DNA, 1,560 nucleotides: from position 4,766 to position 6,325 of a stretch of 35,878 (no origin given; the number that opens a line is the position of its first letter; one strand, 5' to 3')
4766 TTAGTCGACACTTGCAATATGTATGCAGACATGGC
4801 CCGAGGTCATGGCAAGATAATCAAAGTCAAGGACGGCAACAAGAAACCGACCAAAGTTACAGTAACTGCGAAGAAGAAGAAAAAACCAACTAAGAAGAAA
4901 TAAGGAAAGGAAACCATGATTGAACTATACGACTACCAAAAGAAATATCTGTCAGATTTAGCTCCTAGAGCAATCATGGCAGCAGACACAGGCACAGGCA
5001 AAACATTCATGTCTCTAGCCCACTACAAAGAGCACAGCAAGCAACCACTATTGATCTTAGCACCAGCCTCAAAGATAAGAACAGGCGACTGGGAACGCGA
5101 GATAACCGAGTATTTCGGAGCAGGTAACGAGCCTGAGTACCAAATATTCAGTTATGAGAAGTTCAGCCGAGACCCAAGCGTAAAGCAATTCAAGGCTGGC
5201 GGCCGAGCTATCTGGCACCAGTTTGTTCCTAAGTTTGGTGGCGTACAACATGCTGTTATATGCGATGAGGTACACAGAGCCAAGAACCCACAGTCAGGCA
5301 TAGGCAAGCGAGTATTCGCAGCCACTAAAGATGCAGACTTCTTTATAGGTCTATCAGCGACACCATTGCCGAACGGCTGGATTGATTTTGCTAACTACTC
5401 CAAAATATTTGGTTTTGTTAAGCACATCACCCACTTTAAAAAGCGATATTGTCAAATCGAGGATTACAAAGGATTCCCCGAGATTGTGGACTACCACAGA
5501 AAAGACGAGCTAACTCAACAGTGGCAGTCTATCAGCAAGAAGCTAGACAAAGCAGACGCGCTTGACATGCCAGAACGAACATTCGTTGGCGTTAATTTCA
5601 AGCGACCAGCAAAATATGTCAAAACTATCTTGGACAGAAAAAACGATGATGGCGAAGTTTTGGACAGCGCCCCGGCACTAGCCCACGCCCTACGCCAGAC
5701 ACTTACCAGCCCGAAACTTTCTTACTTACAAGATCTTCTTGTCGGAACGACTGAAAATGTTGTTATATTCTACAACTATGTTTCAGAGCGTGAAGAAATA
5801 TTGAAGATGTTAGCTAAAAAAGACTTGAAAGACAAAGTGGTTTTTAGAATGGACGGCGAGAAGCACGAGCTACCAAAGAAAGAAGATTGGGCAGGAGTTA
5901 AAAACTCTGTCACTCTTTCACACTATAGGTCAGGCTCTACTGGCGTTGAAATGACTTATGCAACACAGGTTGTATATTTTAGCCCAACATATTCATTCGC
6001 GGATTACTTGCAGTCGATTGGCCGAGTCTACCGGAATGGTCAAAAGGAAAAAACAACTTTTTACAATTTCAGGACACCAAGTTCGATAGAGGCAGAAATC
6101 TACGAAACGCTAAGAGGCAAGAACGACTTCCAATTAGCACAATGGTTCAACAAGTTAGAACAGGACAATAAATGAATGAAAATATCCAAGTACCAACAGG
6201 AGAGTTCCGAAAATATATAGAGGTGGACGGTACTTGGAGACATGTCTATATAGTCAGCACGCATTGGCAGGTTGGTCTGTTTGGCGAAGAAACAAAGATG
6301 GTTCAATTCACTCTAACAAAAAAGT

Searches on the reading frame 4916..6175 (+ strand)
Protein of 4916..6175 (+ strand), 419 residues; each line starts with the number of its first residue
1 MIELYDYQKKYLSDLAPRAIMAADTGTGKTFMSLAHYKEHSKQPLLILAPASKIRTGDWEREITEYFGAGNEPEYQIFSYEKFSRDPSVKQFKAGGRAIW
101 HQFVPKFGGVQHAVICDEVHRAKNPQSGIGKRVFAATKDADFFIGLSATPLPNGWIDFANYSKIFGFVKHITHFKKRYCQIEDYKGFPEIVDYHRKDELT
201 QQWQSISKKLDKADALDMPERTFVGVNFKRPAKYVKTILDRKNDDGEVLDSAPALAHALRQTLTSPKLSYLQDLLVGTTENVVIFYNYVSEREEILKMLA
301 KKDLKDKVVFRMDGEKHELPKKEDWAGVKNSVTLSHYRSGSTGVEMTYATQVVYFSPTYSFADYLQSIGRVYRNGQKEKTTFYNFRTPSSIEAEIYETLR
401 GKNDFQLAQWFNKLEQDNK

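Call 11: search_protein_families(library=phrogs, proteins=[window:4916-6175:+])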
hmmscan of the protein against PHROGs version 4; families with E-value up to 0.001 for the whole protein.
window:4916-6175:+ (419 aa): 5 families
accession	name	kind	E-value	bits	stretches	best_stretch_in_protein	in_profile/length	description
phrog_62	-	DNA, RNA and nucleotide metabolism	7.3e-76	256.8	1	2-406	695-1129/1881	DNA helicase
phrog_16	-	DNA, RNA and nucleotide metabolism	6.9e-28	98.3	1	1-392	270-605/986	DNA helicase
phrog_9690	-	DNA, RNA and nucleotide metabolism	1.1e-09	38.7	1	278-385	158-268/306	DNA helicase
phrog_11354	-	unknown function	1.9e-08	35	1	320-406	14-101/116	-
phrog_29996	-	unknown function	1e-06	28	1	265-404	1014-1158/1189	-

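Call 17: find_related_loci(query=window:4916-6175:+, collection=viral_contigs, flank=10000)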
Query window:4916-6175:+ (419 aa) in viral_contigs; peptide patterns used: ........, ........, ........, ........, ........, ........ (x = any residue, [..] = any of these).
20 stretches matched a pattern; 20 encode a relative of the query (tblastn E <= 1e-3); 20 distinct loci.
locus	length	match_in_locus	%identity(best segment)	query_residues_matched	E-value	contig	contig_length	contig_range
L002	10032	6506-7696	40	2-405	5e-96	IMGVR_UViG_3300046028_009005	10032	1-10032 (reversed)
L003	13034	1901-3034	25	1-413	3e-28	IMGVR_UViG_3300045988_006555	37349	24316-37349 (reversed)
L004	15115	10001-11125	25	1-410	7e-28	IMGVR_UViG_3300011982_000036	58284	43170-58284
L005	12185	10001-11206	25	1-410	3e-22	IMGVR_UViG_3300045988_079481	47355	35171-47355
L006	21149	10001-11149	25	1-406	4e-20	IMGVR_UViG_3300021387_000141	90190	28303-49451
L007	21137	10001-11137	25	1-414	1e-28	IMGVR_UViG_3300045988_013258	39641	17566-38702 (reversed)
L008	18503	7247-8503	22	1-402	1e-9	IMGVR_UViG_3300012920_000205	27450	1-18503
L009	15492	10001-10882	25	1-318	1e-13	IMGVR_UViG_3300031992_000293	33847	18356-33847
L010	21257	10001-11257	22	1-402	4e-9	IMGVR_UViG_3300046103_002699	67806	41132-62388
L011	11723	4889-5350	27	1-154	3e-6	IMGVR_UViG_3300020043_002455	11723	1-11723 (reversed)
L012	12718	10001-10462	27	1-154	3e-6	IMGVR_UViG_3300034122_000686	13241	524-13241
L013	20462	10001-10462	27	1-154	3e-6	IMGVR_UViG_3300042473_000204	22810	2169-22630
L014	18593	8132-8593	27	1-154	7e-6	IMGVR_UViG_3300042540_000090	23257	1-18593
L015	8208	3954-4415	26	1-154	1e-5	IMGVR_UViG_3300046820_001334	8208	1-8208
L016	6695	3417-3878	26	1-154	1e-5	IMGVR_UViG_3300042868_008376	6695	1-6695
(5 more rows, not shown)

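Call 19: find_encoding_contigs(protein=window:4916-6175:+, flank=10000, max_places=10)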
Protein window:4916-6175:+ (419 aa): 5 contigs read that carry it; 3 places shown.
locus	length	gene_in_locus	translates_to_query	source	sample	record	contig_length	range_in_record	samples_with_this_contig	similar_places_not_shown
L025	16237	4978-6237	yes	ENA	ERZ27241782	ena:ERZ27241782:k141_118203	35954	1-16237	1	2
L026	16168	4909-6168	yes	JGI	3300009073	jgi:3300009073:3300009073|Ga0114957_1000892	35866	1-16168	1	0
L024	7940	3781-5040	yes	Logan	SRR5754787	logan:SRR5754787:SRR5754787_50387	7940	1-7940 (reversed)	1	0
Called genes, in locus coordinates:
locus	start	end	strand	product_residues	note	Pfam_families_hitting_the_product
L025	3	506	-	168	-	?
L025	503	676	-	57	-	-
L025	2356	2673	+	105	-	PF26096:DUF8033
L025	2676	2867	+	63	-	-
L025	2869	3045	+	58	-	-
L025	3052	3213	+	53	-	-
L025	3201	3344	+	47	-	-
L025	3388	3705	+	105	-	-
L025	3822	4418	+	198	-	PF00188:CAP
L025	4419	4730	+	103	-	-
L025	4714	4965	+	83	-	-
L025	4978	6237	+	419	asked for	PF00176:SNF2-rel_dom (weak), PF04851:ResIII, PF00271:Helicase_C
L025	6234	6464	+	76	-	-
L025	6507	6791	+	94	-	-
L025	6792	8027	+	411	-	PF05970:PIF1, PF13086:AAA_11 (faint), PF13245:AAA_19, PF13401:AAA_22 (faint), PF13479:AAA_24 (weak), PF13604:AAA_30, PF01443:Viral_helicase1 (faint), PF21530:Pif1_2B_dom (faint)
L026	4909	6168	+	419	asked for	PF00176:SNF2-rel_dom (weak), PF04851:ResIII, PF00271:Helicase_C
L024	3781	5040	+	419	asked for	PF00176:SNF2-rel_dom (weak), PF04851:ResIII, PF00271:Helicase_C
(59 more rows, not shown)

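Call 22: find_homologous_proteins(query=window:4916-6175:+, max_evalue=1e-40)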
Query window:4916-6175:+ (419 aa): 756 proteins with E <= 1e-40 among 8000 candidates; the best 120 are listed.
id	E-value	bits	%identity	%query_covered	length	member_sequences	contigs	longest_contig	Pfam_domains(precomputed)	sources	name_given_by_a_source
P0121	5.6e-286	966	100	100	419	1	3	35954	PF00176.30,PF00271.38,PF04851.22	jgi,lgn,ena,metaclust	metaclust:\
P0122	9.9e-226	767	78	99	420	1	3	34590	PF00176.30,PF00271.38,PF04851.22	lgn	-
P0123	1.8e-223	760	78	99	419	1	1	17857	PF00176.30,PF00271.38,PF04851.22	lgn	-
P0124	3.6e-223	759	77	100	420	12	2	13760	PF00176.30,PF00271.38,PF04851.22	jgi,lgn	-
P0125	8.2e-223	758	77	99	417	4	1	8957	PF00176.30,PF00271.38,PF04851.22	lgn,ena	-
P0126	4.7e-222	755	77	99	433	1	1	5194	PF00176.30,PF00271.38,PF04851.22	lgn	-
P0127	3.2e-218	743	73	99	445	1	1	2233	PF00270.36,PF00176.30,PF00271.38,PF04851.22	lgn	-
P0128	3.3e-218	742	75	99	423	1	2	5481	PF00176.30,PF00271.38,PF04851.22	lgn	-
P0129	1.0e-214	731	76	99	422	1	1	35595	PF00176.30,PF00271.38,PF04851.22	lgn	-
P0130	1.8e-213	727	75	99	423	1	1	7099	PF00176.30,PF00271.38,PF04851.22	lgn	-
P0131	2.8e-212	723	74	100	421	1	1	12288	PF00176.30,PF00271.38,PF04851.22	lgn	-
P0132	3.5e-208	709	73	99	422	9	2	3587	PF00176.30,PF00271.38,PF04851.22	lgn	-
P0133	1.1e-206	704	72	100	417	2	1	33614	PF00176.30,PF00271.38,PF04851.22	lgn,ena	-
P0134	6.1e-206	702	72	100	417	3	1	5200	PF00176.30,PF00271.38,PF04851.22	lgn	-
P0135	7.1e-205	699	73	99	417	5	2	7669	PF00176.30,PF00271.38,PF04851.22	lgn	-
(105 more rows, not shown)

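Call 25: find_related_loci(query=A1, collection=metagenome_contigs, flank=10000)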
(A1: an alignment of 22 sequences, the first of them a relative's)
Query A1 (419 aa) in metagenome_contigs; peptide patterns used: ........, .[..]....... (x = any residue, [..] = any of these).
182 stretches matched a pattern; 29 encode a relative of the query (tblastn E <= 1e-3); 29 distinct loci.
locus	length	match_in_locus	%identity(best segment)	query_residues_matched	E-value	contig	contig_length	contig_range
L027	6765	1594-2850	77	1-418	0e+0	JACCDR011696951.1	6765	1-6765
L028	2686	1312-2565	76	1-417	0e+0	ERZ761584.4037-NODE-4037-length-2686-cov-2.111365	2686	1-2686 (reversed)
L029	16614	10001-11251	72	1-417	0e+0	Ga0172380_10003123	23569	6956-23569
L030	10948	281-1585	70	1-417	0e+0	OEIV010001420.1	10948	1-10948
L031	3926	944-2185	72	1-414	0e+0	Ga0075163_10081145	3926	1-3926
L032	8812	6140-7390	72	1-417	0e+0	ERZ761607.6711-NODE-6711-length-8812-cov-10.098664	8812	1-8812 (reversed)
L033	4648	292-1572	70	1-416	0e+0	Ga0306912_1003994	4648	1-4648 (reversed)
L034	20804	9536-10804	68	1-413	0e+0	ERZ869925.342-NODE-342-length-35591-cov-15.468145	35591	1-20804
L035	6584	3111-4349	68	1-415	0e+0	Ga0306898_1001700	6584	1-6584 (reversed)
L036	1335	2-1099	73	47-413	0e+0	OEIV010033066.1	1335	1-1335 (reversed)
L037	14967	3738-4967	61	1-410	2e-177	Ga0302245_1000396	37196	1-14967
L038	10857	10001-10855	75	1-284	2e-145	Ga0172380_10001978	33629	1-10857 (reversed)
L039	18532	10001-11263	47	1-417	1e-129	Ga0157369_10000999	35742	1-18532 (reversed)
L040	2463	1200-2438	50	2-413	6e-136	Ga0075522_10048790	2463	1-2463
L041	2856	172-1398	45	2-414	1e-111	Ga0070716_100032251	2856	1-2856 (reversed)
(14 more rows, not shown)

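Call 26: find_related_loci(query=A1, collection=viral_contigs, flank=10000)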
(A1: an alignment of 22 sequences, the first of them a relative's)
Query A1 (419 aa) in viral_contigs; peptide patterns used: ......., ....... (x = any residue, [..] = any of these).
89 stretches matched a pattern; 30 encode a relative of the query (tblastn E <= 1e-3); 29 distinct loci.
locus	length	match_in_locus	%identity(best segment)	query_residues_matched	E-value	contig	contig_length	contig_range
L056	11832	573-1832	77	1-419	0e+0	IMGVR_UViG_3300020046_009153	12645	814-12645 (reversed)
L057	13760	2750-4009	77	1-419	0e+0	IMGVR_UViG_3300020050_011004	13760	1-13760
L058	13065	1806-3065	77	1-419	0e+0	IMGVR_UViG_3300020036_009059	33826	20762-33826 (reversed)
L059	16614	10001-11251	72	1-417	0e+0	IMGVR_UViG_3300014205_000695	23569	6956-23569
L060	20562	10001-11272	72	1-413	0e+0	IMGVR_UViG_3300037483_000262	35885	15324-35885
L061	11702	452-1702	72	1-417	0e+0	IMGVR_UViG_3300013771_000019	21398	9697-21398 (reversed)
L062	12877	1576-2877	68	1-414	0e+0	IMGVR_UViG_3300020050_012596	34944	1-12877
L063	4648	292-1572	70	1-416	0e+0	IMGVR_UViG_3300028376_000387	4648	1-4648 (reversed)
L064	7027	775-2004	71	1-410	0e+0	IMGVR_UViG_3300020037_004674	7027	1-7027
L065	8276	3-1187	72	20-414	0e+0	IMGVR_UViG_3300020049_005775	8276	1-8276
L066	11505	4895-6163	68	2-410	0e+0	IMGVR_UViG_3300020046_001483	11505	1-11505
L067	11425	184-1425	67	1-414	0e+0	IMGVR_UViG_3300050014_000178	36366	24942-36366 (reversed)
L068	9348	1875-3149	68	2-410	0e+0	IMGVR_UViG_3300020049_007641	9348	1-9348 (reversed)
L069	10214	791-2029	68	1-415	0e+0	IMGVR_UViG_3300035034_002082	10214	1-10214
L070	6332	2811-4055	67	1-410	0e+0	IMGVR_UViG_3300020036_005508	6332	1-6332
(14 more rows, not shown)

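Call 31: find_encoding_contigs(protein=P0122, flank=10000, max_places=4)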
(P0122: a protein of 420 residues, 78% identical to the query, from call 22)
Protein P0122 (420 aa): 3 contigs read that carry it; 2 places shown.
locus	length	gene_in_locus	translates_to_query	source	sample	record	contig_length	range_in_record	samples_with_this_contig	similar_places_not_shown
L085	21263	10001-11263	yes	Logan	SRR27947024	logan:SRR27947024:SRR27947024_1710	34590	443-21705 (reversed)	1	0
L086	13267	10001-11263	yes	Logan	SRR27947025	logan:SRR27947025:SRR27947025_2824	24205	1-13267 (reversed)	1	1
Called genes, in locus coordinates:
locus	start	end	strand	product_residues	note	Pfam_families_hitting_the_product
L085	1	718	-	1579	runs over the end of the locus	-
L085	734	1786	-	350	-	-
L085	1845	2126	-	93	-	PF01870:Hjc (weak)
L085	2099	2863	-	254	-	-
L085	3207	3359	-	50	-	-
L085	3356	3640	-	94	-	-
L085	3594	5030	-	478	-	PF19263:DUF5906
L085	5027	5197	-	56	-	-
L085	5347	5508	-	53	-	-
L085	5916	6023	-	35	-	-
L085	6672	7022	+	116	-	-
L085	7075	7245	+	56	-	PF14207:DpnD-PcfM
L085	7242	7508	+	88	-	-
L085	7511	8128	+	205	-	-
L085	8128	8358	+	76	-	-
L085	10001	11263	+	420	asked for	PF00176:SNF2-rel_dom (weak), PF04851:ResIII, PF00271:Helicase_C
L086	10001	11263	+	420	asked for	PF00176:SNF2-rel_dom (weak), PF04851:ResIII, PF00271:Helicase_C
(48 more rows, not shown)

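Call 32: find_encoding_contigs(protein=P0129, flank=10000, max_places=3)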
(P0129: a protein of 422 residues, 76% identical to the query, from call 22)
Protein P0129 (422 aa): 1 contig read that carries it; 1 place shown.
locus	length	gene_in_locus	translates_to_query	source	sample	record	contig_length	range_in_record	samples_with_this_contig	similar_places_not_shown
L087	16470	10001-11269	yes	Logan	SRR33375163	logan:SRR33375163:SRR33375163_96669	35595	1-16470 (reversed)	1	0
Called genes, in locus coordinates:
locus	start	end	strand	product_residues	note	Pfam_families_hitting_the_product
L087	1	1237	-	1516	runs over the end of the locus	-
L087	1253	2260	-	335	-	-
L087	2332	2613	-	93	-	PF01870:Hjc (weak)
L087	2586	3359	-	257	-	-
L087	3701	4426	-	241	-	-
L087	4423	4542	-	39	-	-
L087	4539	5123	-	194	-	PF00881:Nitroreductase (weak)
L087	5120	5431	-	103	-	-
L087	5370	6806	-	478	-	PF19263:DUF5906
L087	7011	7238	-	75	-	-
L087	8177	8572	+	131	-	-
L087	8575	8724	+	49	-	-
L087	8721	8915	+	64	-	-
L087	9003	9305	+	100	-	-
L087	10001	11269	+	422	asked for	PF00176:SNF2-rel_dom (weak), PF04851:ResIII, PF00271:Helicase_C (weak)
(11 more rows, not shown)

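Call 60: find_related_loci(query=A1, collection=genome_contigs, flank=10000)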
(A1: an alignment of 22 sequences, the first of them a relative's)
Query A1 (419 aa) in genome_contigs; peptide patterns used: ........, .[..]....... (x = any residue, [..] = any of these).
25 stretches matched a pattern, but none encodes a relative of the query by tblastn (E <= 1e-3).
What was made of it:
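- Tried and rejected: Genome collection: no relative of the helicase (call 60).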

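Call 65: search_dna_similar(query=window:4916-6175:+, collection=phages, mode=protein, max_rows=15)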
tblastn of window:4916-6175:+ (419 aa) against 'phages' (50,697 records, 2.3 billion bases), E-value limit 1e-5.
Records with a match: 679; places in all: 679; records where one place covers at least 80% of the query: 513.
Best place of each record, by identity: <60% 679.
By first word of the organism name: Enterococcus 125; Staphylococcus 95; Arthrobacter 82; Bacteroides 81; Streptomyces 54; Gordonia 53; Vibrio 28; Streptococcus 24; Parabacteroides 15; Clostridium 14; and 43 more.
By host as written in the record: Arthrobacter sp. ATCC 21022 60; Enterococcus faecalis 38; Staphylococcus aureus 35; Gordonia rubripertincta NRRL B-16540 34; - 25; Streptomyces griseus ATCC 10137 18; Gordonia terrae 3612 15; Enterococcus faecium 14; and 255 more.
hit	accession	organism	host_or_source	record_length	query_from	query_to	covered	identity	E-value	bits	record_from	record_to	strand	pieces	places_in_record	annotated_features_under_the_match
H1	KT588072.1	Enterococcus phage IME-EFm5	Enterococcus faecium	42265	1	405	97%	27.7%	2e-17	91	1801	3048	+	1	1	helicase | hypothetical protein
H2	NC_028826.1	Enterococcus phage IME-EFm5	Enterococcus faecium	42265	1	405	97%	27.7%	2e-17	91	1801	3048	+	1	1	DNA helicase | hypothetical protein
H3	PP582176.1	Enterococcus phage vB_Efm10_KEN22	Enterococcus faecium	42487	1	405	97%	27.1%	8e-16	86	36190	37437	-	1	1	DNA helicase | hypothetical protein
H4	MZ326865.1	Enterococcus phage Sigurd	Enterococcus faecalis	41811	2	405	96%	27.1%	5e-18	93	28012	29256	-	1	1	helicase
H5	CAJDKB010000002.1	Enterococcus phage vB_EhiS_268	Cheese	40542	2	405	96%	26.8%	2e-19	97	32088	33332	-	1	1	DNA helicase | hypothetical protein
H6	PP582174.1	Enterococcus phage vB_Efm3_KEN20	Enterococcus faecium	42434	2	405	96%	26.8%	6e-17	89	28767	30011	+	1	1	DNA helicase | hypothetical protein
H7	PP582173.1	Enterococcus phage vB_Efm3_KEN18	Enterococcus faecium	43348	2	405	96%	26.8%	8e-17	89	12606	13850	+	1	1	DNA helicase | hypothetical protein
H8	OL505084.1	Enterococcus phage EFap02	Enterococcus faecalis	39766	1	405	97%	26.6%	9e-19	95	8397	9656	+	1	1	hypothetical protein (x2)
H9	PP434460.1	Enterococcus phage BUCT630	Enterococcus faecium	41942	2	405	96%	26.6%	1e-15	86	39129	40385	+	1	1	chromatin remodeling complex ATPase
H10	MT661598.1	Enterococcus phage vB_EFaS_TV54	Enterococcus faecalis 5/5477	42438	23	417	94%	27.2%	7e-16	86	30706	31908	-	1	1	putative helicase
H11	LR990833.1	Enterococcus phage Aramis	-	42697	2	405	96%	26.6%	2e-17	91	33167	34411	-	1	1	DNA helicase | Hypothetical protein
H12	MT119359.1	Enterococcus phage heks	Enterococcus faecalis ATCC 700802 / V583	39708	2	405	96%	26.4%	4e-18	93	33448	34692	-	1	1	helicase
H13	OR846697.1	Enterococcus phage Efs 1-1-1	Enterococcus faecalis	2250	2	405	96%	26.4%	3e-18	93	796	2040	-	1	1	record has no annotation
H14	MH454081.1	Paenibacillus phage LincolnB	Paenibacillus larvae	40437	1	405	97%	26.4%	5e-19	96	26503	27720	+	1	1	helicase SNF2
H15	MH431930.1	Paenibacillus phage Wanderer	Paenibacillus larvae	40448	1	405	97%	26.4%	5e-19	96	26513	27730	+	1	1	helicase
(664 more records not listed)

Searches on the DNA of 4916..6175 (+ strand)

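Call 43: search_rna_families(sources=[L029, L085, L038, L043, L032, L060, L087, L090, L091, L092], threshold=gathering)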
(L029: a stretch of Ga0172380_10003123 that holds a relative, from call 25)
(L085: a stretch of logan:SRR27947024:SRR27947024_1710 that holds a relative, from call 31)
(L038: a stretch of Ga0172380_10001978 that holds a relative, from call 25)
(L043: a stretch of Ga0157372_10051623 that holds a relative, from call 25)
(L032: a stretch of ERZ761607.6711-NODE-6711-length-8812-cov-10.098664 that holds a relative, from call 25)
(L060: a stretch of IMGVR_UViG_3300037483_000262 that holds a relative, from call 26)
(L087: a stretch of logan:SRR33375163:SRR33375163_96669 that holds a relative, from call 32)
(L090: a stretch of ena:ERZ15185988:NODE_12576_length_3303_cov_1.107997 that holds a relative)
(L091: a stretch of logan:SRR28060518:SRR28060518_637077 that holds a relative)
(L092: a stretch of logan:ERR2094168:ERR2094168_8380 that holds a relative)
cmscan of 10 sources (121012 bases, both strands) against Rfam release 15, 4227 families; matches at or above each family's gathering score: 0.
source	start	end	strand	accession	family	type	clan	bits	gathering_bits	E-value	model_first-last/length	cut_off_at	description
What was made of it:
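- Closest known: Class A leader element of related phages. Different: That element is itself undescribed: no gathering-score Rfam hit in the four class A loci scanned (call 43; L062 was not scanned).
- Tried and rejected: Ten related loci also gave no gathering-score hit (call 43).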

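Call 72: build_rna_model(alignment_id=A2)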
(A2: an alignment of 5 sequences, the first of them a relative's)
Model R1 built from alignment A2 (5 sequences, 144 columns); structure: RNAalifold consensus.
model positions 112; base pairs 33; branch points 0; effective number of sequences 1.38; information 0.59 bits per position. Calibrated on 0.2 Mb of random sequence (short: E-values are rough).
structure used (alignment columns):
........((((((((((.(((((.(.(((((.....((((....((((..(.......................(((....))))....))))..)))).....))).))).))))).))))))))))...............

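Call 73: search_with_rna_model(model_id=R1, sources=[window, L027, L028, L029, L030, L031, L032, L033, L034, L035, L037, L038, L039, L040, L041, L043, L044, L045, L046, L047, L048, L051, L053, L054, L055, L056, L057, L058, L060, L061, L062, L064, L065, L066, L067, L068, L069, L070, L071, L072, L074, L076, L077, L078, L079, L082, L083, L084, L085, L087, L088, L089, L090, L091, L092, L095, L002], max_evalue=1)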
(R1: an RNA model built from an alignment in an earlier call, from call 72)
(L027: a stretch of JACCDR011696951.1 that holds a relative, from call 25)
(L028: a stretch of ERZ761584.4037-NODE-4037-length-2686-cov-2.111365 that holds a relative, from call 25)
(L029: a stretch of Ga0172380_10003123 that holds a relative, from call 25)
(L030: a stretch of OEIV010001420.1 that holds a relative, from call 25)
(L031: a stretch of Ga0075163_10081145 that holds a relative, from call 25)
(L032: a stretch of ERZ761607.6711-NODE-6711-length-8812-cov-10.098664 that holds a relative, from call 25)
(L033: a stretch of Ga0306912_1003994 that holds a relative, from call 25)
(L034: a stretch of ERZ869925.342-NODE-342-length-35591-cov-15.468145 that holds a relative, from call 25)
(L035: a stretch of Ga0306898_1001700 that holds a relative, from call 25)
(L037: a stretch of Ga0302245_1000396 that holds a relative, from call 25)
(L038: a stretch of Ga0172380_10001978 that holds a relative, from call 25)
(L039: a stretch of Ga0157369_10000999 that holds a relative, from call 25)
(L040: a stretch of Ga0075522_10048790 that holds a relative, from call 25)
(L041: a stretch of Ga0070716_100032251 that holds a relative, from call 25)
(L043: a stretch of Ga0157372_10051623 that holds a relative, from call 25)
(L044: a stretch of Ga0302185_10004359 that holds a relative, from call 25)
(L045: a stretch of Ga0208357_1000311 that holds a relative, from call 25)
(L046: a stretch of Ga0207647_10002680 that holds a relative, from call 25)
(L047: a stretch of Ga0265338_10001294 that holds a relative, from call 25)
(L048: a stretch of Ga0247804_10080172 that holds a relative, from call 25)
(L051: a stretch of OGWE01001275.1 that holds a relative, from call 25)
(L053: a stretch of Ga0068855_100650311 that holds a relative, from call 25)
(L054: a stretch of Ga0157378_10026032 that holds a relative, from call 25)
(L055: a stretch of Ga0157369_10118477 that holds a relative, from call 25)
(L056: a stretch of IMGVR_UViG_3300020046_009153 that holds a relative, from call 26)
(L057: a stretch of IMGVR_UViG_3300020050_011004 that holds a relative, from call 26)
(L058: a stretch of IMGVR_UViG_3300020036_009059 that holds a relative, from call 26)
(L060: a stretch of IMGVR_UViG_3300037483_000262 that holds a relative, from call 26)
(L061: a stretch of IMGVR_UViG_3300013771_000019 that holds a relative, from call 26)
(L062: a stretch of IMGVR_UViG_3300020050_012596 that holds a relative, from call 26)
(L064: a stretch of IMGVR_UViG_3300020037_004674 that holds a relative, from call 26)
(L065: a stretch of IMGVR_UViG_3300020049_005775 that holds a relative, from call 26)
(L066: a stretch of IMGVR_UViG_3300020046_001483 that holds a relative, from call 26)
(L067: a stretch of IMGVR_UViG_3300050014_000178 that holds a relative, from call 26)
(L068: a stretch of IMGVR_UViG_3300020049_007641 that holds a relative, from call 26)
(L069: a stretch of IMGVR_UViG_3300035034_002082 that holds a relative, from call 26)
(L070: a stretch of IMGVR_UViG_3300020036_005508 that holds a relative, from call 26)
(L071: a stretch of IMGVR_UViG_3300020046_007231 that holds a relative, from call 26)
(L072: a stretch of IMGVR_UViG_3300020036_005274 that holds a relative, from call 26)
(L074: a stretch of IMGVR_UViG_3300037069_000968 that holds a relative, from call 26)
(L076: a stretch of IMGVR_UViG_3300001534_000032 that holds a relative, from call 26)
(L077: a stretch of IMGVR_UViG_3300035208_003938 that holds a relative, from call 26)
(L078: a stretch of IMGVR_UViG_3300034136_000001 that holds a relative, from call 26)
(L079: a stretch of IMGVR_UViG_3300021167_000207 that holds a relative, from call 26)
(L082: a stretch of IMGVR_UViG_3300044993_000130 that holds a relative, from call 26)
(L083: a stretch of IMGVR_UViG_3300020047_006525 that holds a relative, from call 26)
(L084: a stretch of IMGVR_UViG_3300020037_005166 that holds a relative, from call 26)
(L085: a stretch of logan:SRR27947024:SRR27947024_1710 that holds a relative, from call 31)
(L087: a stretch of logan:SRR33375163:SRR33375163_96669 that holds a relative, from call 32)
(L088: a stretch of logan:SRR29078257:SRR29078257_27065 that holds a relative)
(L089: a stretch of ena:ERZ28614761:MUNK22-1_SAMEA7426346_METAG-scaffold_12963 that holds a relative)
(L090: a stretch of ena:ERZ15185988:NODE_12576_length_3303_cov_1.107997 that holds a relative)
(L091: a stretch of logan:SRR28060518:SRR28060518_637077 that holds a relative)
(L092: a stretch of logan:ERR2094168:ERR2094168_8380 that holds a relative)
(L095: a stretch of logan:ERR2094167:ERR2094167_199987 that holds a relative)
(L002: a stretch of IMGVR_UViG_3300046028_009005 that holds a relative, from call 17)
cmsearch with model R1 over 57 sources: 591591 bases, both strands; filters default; matches with E-value up to 1: 7.
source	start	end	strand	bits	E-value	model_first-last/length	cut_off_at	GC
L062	1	112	+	123.9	7.3e-31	1-112/112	no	0.46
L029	7590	7701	+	122.1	2.2e-30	1-112/112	no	0.48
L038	8195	8308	+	106.2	5.7e-26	1-112/112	no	0.46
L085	6535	6643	+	95.6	4.9e-23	1-112/112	no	0.53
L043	780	915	+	77.3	5.4e-18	1-112/112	no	0.52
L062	1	106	-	28.4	0.00018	1-106/112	3'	0.46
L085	6529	6637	-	23.3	0.0047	1-112/112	no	0.52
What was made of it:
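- On Class A leader motif of related phages: R1 finds only its five source sequences among 57 sources (call 73).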
